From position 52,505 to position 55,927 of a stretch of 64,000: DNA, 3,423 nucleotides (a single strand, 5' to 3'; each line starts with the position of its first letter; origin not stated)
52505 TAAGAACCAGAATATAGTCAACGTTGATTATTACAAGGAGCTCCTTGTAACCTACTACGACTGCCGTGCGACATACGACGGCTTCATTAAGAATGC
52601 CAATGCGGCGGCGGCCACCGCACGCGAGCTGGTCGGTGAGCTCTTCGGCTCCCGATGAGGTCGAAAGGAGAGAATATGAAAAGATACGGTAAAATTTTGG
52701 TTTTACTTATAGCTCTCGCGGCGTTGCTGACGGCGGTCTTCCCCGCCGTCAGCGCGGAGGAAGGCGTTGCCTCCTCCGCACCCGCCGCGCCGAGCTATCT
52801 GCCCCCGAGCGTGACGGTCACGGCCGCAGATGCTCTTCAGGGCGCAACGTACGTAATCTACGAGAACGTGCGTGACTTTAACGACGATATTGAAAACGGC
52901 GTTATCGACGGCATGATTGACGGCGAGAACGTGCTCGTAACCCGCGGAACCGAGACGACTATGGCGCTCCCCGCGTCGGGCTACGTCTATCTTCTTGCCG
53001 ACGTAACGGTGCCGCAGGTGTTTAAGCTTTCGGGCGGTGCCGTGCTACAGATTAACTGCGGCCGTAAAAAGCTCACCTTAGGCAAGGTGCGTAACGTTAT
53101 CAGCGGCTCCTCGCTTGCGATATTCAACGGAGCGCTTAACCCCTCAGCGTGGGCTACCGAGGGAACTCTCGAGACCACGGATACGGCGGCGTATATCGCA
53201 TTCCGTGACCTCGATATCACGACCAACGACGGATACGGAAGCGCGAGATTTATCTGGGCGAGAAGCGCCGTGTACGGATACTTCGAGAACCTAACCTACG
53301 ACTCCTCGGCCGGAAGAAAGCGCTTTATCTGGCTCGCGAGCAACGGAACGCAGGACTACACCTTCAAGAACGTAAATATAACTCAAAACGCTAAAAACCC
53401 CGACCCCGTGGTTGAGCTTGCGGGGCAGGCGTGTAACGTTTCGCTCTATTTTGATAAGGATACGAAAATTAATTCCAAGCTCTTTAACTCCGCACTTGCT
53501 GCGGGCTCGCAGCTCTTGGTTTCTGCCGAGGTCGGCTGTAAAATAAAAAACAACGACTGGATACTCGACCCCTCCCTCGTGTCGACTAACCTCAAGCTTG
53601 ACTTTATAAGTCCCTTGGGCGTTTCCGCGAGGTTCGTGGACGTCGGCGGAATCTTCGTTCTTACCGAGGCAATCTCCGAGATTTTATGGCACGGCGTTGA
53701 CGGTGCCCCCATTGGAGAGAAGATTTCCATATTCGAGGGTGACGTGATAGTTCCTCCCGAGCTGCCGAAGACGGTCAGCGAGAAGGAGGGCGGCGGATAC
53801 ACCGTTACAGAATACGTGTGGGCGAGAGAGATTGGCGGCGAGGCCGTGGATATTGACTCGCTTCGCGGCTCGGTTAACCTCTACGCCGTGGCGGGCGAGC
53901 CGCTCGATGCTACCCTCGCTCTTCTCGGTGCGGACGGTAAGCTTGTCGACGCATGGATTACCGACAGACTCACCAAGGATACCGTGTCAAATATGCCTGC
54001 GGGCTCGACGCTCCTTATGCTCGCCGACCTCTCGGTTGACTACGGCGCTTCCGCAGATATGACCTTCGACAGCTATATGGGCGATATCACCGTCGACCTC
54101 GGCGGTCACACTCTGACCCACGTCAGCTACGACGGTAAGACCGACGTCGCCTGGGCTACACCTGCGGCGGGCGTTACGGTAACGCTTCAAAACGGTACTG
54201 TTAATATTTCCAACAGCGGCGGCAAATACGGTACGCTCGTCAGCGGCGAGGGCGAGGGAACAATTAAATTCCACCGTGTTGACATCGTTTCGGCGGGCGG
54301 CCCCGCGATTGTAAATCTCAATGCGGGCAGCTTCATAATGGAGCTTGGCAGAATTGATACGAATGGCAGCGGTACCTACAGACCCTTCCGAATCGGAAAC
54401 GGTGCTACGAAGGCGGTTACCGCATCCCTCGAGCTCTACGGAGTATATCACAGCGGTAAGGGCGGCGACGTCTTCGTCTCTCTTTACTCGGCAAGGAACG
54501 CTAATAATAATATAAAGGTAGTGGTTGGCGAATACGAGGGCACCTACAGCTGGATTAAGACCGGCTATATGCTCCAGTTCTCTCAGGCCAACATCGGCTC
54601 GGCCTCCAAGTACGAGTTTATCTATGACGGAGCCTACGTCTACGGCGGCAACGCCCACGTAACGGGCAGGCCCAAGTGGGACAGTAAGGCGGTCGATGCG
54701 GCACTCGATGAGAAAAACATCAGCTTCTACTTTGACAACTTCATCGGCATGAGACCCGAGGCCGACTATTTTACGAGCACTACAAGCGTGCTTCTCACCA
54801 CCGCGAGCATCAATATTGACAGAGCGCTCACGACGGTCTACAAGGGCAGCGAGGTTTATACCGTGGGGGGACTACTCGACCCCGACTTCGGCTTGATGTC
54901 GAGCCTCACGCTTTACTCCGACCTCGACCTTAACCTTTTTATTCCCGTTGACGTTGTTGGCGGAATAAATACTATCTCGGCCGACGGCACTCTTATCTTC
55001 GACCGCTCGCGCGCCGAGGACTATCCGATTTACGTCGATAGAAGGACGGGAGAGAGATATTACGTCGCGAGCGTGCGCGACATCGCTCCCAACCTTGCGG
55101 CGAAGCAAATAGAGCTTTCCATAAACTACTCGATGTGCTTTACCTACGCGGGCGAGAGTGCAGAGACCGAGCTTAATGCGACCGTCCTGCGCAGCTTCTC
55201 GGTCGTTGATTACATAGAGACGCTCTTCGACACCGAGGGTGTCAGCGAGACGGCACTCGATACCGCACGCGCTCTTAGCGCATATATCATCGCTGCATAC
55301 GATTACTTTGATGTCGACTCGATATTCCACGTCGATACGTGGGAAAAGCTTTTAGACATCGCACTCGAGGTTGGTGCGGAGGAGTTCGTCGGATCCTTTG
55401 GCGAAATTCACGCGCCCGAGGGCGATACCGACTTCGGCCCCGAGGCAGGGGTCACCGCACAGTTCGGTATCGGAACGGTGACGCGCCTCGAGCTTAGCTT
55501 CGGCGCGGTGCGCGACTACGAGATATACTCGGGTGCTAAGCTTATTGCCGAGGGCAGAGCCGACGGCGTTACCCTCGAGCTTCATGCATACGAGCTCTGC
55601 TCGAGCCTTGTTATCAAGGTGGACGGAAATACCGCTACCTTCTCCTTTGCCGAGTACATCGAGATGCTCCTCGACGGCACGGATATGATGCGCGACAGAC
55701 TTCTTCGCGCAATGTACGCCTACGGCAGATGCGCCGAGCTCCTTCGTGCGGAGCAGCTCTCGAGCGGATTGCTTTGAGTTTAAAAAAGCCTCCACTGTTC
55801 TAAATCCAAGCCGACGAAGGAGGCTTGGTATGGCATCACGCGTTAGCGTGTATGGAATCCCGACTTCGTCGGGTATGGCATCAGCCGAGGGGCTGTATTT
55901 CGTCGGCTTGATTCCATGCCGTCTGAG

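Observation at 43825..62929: AraC-linked 18-kb locus of Sec-secreted giants (helical/LamG protein, heparinase II/III-like protein, P4-P6) plus a 36-aa peptide: candidate undescribed extracellular system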

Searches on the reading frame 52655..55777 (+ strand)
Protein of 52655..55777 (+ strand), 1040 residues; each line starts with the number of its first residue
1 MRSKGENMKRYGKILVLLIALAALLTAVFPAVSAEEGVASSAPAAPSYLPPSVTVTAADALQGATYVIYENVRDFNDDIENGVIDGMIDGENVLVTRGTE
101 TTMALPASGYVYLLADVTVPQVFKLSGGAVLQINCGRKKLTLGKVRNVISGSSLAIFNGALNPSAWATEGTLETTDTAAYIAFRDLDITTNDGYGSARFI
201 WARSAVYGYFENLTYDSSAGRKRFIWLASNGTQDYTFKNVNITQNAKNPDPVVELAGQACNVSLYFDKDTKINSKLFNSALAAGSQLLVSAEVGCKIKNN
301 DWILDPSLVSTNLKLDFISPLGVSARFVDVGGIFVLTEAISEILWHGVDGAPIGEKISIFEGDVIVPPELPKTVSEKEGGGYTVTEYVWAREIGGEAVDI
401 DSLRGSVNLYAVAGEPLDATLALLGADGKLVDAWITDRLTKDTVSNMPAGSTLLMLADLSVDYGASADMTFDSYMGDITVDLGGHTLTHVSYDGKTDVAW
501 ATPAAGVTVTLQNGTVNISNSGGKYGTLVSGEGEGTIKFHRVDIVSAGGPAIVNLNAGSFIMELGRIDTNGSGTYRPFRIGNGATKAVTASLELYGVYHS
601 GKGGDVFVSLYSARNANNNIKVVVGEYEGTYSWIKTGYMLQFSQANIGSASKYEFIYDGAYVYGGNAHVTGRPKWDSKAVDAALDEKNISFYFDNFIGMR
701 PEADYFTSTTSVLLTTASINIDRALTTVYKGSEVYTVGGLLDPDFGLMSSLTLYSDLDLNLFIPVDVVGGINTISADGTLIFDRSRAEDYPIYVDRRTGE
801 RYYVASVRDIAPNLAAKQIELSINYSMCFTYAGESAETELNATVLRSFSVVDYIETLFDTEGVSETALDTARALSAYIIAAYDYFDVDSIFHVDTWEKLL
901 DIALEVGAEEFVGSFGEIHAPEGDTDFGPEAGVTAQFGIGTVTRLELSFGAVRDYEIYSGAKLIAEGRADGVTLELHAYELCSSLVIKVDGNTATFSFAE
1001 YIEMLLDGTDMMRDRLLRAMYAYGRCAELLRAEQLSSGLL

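Call 3: search_protein_families(library=pfam, proteins=[window:52655-55777:+], max_evalue=0.01)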
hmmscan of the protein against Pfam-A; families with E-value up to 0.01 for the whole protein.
window:52655-55777:+ (1040 aa): 1 family
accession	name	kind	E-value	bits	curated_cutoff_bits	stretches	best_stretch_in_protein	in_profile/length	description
PF06097.16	DUF945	-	0.0074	15.8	26.8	0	462-552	156-241/460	Bacterial protein of unknown function (DUF945)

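Call 7: search_protein_families(library=ncbifam, proteins=[window:52655-55777:+], max_evalue=0.1)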
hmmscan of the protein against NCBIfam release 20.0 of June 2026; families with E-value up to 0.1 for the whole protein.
window:52655-55777:+ (1040 aa): 0 families

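Call 11: search_solved_structures(query=window:52655-55777:+, max_evalue=1)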
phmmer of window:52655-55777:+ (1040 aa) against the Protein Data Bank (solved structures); distinct sequences matched with E-value up to 1: 9.
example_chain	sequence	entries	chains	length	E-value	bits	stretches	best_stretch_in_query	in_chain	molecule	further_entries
4evf_A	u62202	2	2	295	0.09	13.8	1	670-737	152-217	Giardin subunit alpha-1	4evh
3puc_A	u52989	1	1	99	0.22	12.5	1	508-584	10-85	Titin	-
7e9x_A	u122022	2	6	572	0.57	11.2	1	189-251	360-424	Trehalase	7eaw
7e9u_A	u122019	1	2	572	0.6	11.1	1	189-251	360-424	Trehalase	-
6ms1_A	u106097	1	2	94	0.79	10.7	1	507-588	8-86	Protein scribble homolog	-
6mye_A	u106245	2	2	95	0.84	10.6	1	507-588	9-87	Protein scribble homolog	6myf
2w4f_A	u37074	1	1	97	0.85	10.6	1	507-588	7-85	PROTEIN LAP4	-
5vwc_A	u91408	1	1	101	0.89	10.5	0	507-588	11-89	Protein scribble homolog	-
8cd3_B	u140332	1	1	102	0.93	10.5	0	507-588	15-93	Protein scribble homolog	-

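Call 14: find_homologous_proteins(query=window:52655-55777:+, max_evalue=0.001)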
Query window:52655-55777:+ (1040 aa): 1 proteins with E <= 0.001 among 8000 candidates.
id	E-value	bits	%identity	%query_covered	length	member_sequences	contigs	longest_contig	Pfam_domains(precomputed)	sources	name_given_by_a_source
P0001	0.0e+0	2297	100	99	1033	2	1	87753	-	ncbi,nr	ncbi:MAG: hypothetical protein IKA64_05510 [Clostridia bacterium]|nr:hypothetical protein [Clostridi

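Call 29: search_solved_structures(query=A1, max_evalue=1)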
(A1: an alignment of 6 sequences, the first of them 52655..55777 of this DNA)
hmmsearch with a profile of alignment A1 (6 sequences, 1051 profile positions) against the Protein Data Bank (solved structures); distinct sequences matched with E-value up to 1: 2.
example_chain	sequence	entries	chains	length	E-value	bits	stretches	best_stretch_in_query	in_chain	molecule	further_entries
7ona_A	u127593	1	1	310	0.0026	19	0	511-557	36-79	SAKe6AC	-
7jil_F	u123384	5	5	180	0.42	11.7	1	519-554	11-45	50S ribosomal protein L6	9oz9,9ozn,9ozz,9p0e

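Call 30: search_protein_families(library=phrogs, proteins=[window:52655-55777:+], max_evalue=0.01)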
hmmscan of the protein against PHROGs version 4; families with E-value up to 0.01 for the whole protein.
window:52655-55777:+ (1040 aa): 0 families

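Call 38: find_homologous_proteins(query=A1, max_evalue=0.001)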
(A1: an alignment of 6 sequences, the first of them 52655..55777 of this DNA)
Query A1 (6 sequences) (1040 aa, profile of the alignment): 1 proteins with E <= 0.001 among 8000 candidates.
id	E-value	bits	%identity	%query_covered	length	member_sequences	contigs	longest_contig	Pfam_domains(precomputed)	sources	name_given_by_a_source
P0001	0.0e+0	1356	100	99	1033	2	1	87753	-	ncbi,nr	ncbi:MAG: hypothetical protein IKA64_05510 [Clostridia bacterium]|nr:hypothetical protein [Clostridi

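Call 43: search_protein_representatives(alignment_id=A1)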
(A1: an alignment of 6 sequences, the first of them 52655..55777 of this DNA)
Query: 6 sequences, 1051 profile positions. Proteins with E-value up to 0.001 (for the whole library): 681; up to 1e-10: 336; up to 1e-30: 69. The best 150 are listed.
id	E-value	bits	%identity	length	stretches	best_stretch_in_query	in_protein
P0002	0.0e+00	1431.8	-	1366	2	5-1050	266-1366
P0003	0.0e+00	1386.0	-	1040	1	1-1049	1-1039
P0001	0.0e+00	1356.2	-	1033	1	1-1048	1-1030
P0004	0.0e+00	1294.5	-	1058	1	1-1045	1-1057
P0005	0.0e+00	1239.4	-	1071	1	1-1050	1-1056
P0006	1.1e-286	970.5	-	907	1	120-1048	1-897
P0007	3.8e-196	670.7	-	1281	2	49-1042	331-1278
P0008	1.3e-181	622.6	-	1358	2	34-1044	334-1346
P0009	4.8e-149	514.8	-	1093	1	1-1046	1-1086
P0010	9.4e-143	493.9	-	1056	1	43-1042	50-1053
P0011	3.2e-140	485.6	-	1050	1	1-1048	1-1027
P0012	3.3e-137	475.6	-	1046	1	1-1045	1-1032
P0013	2.5e-131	456.1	-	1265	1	123-1047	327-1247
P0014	1.4e-113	397.4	-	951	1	113-1044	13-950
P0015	3.3e-113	396.1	-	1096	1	1-1046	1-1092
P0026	8.2e-56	206.1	-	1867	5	724-1044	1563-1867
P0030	1.1e-49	185.8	-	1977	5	460-1045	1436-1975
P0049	7.9e-39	149.9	-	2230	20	348-431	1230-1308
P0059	1.4e-36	142.4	-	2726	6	451-1044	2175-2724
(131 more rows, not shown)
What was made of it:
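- The family has 681 representatives at E<=1e-3 (call 43).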

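Call 44: find_related_loci(query=A3, collection=genome_contigs, flank=10000)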
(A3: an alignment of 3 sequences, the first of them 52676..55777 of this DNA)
Query A3 (1033 aa) in genome_contigs; peptide patterns used: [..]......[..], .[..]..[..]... (x = any residue, [..] = any of these).
174 stretches matched a pattern, but none encodes a relative of the query by tblastn (E <= 1e-3).
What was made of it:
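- Tried and rejected: The scan with P-family motifs found no relative (call 44).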

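Call 48: search_protein_families(library=pfam, proteins=[P0007, P0013, P0026, P0030, P0049], max_evalue=0.001)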
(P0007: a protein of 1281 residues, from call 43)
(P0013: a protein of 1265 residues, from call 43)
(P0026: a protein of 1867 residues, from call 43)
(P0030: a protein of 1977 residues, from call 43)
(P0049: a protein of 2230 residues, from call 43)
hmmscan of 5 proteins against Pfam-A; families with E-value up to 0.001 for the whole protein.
P0007 (1281 aa): 0 families

P0013 (1265 aa): 0 families

P0026 (1867 aa): 0 families

P0030 (1977 aa): 0 families

P0049 (2230 aa): 0 families

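Call 50: list_cluster_members(proteins=[P0007, P0008, P0009, P0010, P0011, P0013, P0026, P0030, P0049, P0059])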
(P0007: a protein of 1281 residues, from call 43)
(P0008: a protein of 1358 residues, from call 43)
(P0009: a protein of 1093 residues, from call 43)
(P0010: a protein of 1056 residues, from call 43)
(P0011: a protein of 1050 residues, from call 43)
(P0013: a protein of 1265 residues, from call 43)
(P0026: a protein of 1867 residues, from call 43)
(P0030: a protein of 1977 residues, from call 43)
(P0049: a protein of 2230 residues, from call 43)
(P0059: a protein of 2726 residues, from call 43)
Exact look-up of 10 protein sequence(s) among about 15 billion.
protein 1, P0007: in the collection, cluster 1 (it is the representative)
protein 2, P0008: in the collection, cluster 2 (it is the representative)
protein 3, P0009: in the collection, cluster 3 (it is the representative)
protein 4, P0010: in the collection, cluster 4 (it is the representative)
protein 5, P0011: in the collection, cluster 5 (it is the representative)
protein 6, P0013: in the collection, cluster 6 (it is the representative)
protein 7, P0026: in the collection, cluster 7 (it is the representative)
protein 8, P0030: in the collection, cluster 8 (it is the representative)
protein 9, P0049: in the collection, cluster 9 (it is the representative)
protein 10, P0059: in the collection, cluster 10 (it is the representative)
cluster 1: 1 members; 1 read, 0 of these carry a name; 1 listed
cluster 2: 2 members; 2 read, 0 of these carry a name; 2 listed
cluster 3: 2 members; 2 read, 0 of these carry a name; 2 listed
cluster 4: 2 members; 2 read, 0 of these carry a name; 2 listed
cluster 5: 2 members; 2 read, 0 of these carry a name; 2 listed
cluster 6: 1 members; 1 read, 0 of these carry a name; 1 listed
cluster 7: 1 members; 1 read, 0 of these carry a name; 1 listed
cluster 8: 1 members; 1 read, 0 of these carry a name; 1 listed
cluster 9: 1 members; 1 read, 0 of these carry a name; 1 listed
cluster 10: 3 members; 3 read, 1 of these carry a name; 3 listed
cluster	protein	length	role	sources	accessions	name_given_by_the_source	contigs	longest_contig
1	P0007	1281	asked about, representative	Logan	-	-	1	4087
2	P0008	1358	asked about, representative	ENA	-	-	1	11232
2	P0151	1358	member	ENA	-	-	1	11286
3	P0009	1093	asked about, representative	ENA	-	-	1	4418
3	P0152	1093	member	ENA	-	-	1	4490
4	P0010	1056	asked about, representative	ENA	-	-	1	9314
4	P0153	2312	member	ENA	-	-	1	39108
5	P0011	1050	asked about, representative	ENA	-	-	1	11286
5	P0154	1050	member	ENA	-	-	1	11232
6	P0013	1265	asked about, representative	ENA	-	-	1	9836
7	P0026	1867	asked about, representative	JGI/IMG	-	-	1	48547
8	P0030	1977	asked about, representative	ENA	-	-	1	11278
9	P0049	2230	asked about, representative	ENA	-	-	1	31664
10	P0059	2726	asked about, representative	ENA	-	-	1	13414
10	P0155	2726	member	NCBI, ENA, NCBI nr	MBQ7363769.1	MAG: hypothetical protein IJW48_04895 [Clostridia bacterium] | hypothetical protein [Clostridia bacterium]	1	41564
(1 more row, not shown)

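Call 59: predict_structure(alignment_id=A1)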
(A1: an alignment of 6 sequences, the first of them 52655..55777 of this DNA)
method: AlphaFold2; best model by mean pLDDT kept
length: 1040 residues; sequences in the alignment: 6
mean_pLDDT: 68.9   pTM: 0.40
mean pLDDT of the five models: 68.9, 68.7, 66.2, 64.9, 62.1
residues with pLDDT >= 90: 33; 70-90: 528; 50-70: 343; < 50: 136
segments of 3 or more residues with pLDDT < 50: 2-9, 27-62, 88-102, 304-310, 466-468, 664-667, 677-685, 694-714, 721-724, 732-734, 888-890, 1038-1040
pLDDT, mean of each block of 10 residues (from residue 1): 48 61 50 31 34 44 62 69 51 41 60 74 63 82 62 78 60 62 80 58 68 74 67 82 69 67 84 71 70 79 50 71 74 78 86 83 75 79 88 84 79 87 88 84 73 89 57 67 86 57 79 84 59 81 74 79 82 64 75 84 60 71 81 63 64 75 50 49 52 43 35 47 49 50 64 68 71 78 75 71 77 76 72 55 73 81 79 87 64 74 85 72 53 62 69 79 78 74 79 76 67 79 82 57
secondary structure, 60 per line:
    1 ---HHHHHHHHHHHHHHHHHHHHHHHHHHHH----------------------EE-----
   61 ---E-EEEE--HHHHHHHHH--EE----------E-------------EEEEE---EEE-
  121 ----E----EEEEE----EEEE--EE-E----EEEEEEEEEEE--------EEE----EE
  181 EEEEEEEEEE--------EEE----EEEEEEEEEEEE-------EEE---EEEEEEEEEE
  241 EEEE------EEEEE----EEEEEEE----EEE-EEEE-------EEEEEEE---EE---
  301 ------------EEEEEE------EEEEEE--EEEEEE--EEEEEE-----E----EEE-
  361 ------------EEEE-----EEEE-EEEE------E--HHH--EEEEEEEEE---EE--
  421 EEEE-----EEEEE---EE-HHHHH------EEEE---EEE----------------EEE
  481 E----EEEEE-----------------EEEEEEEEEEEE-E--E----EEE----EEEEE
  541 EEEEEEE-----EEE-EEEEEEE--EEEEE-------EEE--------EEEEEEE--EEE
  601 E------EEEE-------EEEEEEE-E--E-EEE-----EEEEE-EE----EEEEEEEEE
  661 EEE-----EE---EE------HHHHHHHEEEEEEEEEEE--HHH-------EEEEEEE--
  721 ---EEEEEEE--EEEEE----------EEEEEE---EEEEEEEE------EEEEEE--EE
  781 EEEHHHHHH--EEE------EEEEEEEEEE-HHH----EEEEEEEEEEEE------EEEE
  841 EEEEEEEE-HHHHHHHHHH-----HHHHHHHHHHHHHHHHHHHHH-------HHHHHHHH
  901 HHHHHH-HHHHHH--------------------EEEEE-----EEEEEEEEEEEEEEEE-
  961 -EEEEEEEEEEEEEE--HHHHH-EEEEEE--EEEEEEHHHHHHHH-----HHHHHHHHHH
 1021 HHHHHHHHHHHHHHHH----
elements in order (helices of 4 or more, strands of 3 or more residues): H4-31 E66-69 H72-80 E109-113 E117-119 E130-134 E139-142 E153-163 E172-174 E179-190 E199-201 E206-217 E225-227 E231-244 E251-255 E260-266 E271-273 E275-278 E286-292 E313-318 E325-330 E333-338 E341-346 E357-359 E373-376 E382-385 E387-390 E405-413 E421-424 E430-434 H441-445 E452-455 E459-461 E478-481 E486-490 E508-519 E529-531 E536-547 E553-555 E557-563 E566-570 E578-580 E589-595 E598-601 E608-611 E619-625 E632-634 E640-644 E652-663 H682-688 E689-699 E712-718 E724-730 E733-737 E748-753 E757-764 E771-776 E779-783 H784-789 E792-794 E801-810 E819-830 E837-848 H850-859 H865-885 H893-906 H908-913 E934-938 E944-959 E962-975 H978-982 E984-989 E992-997 H998-1005 H1011-1036
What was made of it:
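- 52676..55777 (+): P4 (1033 aa from the start with a ribosome-binding site; an alternative ATG lies at 52655). AF2 model with pLDDT 69 (call 59).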

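Call 62: fold_search(model_id=the predicted structure, library=pdb)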
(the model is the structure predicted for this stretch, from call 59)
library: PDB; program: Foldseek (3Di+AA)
matches with E <= 10: 739; with E <= 0.001: 0
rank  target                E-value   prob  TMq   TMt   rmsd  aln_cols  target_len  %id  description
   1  9s3p_G                4.5e-03  0.80  0.08  0.20  21.5       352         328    9  Human carboxyhemoglobin bound to Staphylococcus aureus IsdH-N2N3 - 3IsdH(alpha2beta):Hbtet complex (released 2025-11-12)
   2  4ru4_B                4.9e-03  0.47  0.10  0.16  25.8       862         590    6  Crystal structure of the tailspike protein gp49 from Pseudomonas phage LKA1 (released 2015-11-18)
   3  8opz                  8.4e-03  0.21  0.10  0.14  29.7       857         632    9  Crystal structure of a tailspike depolymerase (APK16_gp47) from Acinetobacter phage APK16 (released 2023-05-31)
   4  4ru4_A                1.6e-02  0.60  0.13  0.21  26.1       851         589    8  Crystal structure of the tailspike protein gp49 from Pseudomonas phage LKA1 (released 2015-11-18)
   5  6f7k_A                2.1e-02  0.21  0.08  0.15  28.3       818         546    7  Crystal structure of Dettilon tailspike protein (gp208) (released 2018-12-19)
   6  4ybh_A                2.4e-02  0.30  0.06  0.14  24.8       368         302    8  Crystal structure of the human RAGE ectodomain (VC1C2 fragment) in complex with human S100A6 (released 2016-03-02)
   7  4p2y_A                2.9e-02  0.25  0.06  0.14  24.7       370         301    7  Crystal structure of the human RAGE ectodomain (fragment VC1C2) in complex with mouse S100A6 (released 2015-03-11)
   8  6f7k_B                2.9e-02  0.15  0.08  0.13  27.2       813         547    7  Crystal structure of Dettilon tailspike protein (gp208) (released 2018-12-19)
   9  9a18_A                3.8e-02  0.20  0.05  0.11  22.4       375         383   10  Integrative model of full-length RAGE in complex with S100B (released 2021-04-23)
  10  3hmx_A                4.4e-02  0.25  0.06  0.16  19.2       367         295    9  Crystal structure of ustekinumab FAB/IL-12 complex (released 2010-06-09)
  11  8bwk_D                5.5e-02  0.35  0.14  0.19  26.1       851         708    8  Metagenomic derived PL6 alginate lyase (released 2023-12-20)
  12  4nk6                  7.5e-02  0.25  0.09  0.18  26.3       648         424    7  Crystal Structure of the periplasmic alginate epimerase AlgG (released 2014-01-15)
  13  4lp5_A                7.5e-02  0.18  0.05  0.14  25.8       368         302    9  Crystal structure of the full-length human RAGE extracellular domain (VC1C2 fragment) (released 2013-10-16)
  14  4grw_B                1.2e-01  0.23  0.07  0.18  18.9       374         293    8  Structure of a complex of human IL-23 with 3 Nanobodies (Llama vHHs) (released 2014-02-19)
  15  2o6p_A                1.2e-01  0.89  0.07  0.41   8.2       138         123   12  Crystal Structure of the heme-IsdC complex (released 2007-02-06)
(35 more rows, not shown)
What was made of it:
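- On Right-handed beta-helix (pectate-lyase-like) proteins: Foldseek top hits are beta-helix proteins, but with E>=5e-3 and TM<=0.21 on a model of pLDDT 69 (calls 3, 59, 62).
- Its best, weak fold hits are beta-helix polysaccharide lyases, epimerases and tailspike depolymerases (calls 59, 62). The beta-helix assignment rests on a medium-confidence model and non-significant Foldseek hits (E>=5e-3, TM<=0.21) (calls 59, 62). The best, non-significant fold hits of the P4 model include phage tailspike depolymerases such as 4ru4, 8opz and 6f7k (call 62).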

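Call 87: find_encoding_contigs(protein=P0001, flank=10000, max_places=3)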
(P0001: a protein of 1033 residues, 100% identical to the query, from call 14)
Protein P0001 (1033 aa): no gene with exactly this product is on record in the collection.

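Call 97: search_protein_families(library=pfam, alignment_id=A8, max_evalue=0.001)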
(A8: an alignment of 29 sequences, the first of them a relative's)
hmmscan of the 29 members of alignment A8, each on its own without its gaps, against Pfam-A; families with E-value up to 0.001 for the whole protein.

A. member 1, P0022 (1357 aa): 0 families

B. families by the number of members that match (of 29 scanned): 20 families
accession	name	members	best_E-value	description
PF00149.33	Metallophos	3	1.1e-07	Calcineurin-like phosphoesterase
PF03629.24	SASA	1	1.2e-41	Carbohydrate esterase, sialic acid-specific acetylesterase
PF16227.11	DUF4886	1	1.5e-41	Domain of unknown function (DUF4886)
PF13306.12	LRR_5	1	2.4e-34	BspA type Leucine rich repeat region (6 copies)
PF21606.3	BgaA-like_CBM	1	3.5e-31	Beta-galactosidase-like, Galactose-binding domain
PF02836.23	Glyco_hydro_2_C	1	3.3e-17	Glycosyl hydrolases family 2, TIM barrel domain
PF08309.17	LVIVD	1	4.5e-16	LVIVD repeat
PF00703.27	Glyco_hydro_2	1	2.7e-15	Glycosyl hydrolases family 2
PF18565.7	Glyco_hydro2_C5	1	1.9e-11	Glycoside hydrolase family 2 C-terminal domain 5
PF22633.2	F5_F8_type_C_2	1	2.2e-11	NedA-like, galactose-binding domain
PF08305.17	NPCBM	1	5.7e-10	NPCBM/NEW2 domain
PF00754.31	F5_F8_type_C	1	5.5e-09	F5/8 type C domain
PF02837.24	Glyco_hydro_2_N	1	1.6e-08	Glycosyl hydrolases family 2, sugar binding domain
PF07532.17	Big_4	1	3e-08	Bacterial Ig-like domain (group 4)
PF13205.12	Big_5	1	2.5e-07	Bacterial Ig-like domain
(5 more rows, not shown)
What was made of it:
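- This is the fusion pattern of an anchoring or assembly module (call 97). The C domain is also fused to a BspA-type LRR adhesin-like protein (call 97). Most identifiable partners of the C domain are enzymes that act on glycans (call 97).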

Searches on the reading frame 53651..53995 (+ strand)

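Call 74: search_protein_families(library=pfam, proteins=[window:53651-53995:+], max_evalue=5)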
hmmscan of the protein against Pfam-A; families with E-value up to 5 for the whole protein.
seq(115 aa): 1 family
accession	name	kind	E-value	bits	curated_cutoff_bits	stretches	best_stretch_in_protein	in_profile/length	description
PF23157.1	DUF7055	-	0.012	15.7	27.6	1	71-100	15-41/66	Domain of unknown function (DUF7055)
